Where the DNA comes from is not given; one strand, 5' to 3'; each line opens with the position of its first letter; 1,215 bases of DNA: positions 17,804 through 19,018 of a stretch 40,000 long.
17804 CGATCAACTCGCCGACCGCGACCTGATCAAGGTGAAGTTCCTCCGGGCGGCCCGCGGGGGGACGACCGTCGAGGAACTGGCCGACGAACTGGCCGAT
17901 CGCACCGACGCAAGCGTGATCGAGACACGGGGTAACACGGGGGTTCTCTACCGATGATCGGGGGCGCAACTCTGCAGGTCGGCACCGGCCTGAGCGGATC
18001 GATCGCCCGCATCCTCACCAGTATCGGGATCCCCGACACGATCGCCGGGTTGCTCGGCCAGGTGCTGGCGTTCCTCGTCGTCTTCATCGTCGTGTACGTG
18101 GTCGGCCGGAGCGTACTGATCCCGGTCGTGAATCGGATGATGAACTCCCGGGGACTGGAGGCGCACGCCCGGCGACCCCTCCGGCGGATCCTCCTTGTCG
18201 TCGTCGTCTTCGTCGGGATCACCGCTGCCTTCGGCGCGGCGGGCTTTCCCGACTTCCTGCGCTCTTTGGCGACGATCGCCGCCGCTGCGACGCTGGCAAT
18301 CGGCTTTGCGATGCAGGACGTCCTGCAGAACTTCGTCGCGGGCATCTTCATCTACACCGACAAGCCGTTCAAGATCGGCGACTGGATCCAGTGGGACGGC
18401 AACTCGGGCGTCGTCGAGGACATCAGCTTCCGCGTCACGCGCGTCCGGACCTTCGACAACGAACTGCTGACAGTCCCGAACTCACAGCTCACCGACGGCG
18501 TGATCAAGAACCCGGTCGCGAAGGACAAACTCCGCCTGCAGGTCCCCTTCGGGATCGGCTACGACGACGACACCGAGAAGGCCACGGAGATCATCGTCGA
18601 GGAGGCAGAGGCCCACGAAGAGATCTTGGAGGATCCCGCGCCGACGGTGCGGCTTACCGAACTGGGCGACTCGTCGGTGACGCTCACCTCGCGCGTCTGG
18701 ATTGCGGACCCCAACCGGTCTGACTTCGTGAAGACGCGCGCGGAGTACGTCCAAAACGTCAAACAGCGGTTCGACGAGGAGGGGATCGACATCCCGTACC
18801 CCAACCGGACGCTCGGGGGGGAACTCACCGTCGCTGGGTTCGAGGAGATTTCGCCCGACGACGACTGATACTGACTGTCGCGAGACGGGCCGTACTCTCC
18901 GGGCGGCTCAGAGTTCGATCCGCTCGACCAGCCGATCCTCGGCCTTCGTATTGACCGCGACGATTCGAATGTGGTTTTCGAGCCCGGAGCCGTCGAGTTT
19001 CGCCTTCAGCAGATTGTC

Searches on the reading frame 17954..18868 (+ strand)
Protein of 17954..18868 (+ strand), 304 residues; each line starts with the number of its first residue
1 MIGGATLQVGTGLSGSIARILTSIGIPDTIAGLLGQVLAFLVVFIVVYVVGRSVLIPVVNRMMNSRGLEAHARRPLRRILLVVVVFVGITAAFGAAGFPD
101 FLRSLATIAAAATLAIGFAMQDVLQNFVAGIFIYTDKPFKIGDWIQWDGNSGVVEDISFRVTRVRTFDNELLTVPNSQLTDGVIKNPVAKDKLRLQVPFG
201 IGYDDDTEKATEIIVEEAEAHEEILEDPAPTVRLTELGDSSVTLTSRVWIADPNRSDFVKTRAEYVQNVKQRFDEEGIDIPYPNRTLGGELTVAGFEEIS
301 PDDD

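Call 13: search_protein_families(library=pfam, proteins=[window:17954-18868:+], max_evalue=0.01)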
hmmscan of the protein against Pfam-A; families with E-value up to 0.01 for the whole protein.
window:17954-18868:+ (304 aa): 4 families
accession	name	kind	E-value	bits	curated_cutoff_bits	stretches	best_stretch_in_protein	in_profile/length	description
PF00924.24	MS_channel_2nd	-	1.1e-25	90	20.2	1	122-187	1-66/68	Mechanosensitive ion channel, beta-domain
PF21082.3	MS_channel_3rd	-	4e-17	62.8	21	1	197-280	3-88/88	Mechanosensitive ion channel MscS, C-terminal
PF18920.5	DUF5671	-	0.0018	18.6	28.4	1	17-97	22-99/132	Domain of unknown function (DUF5671)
PF21088.3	MS_channel_1st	-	0.0065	16.9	23.1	1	79-121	2-42/42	Mechanosensitive ion channel, transmembrane helices 2/3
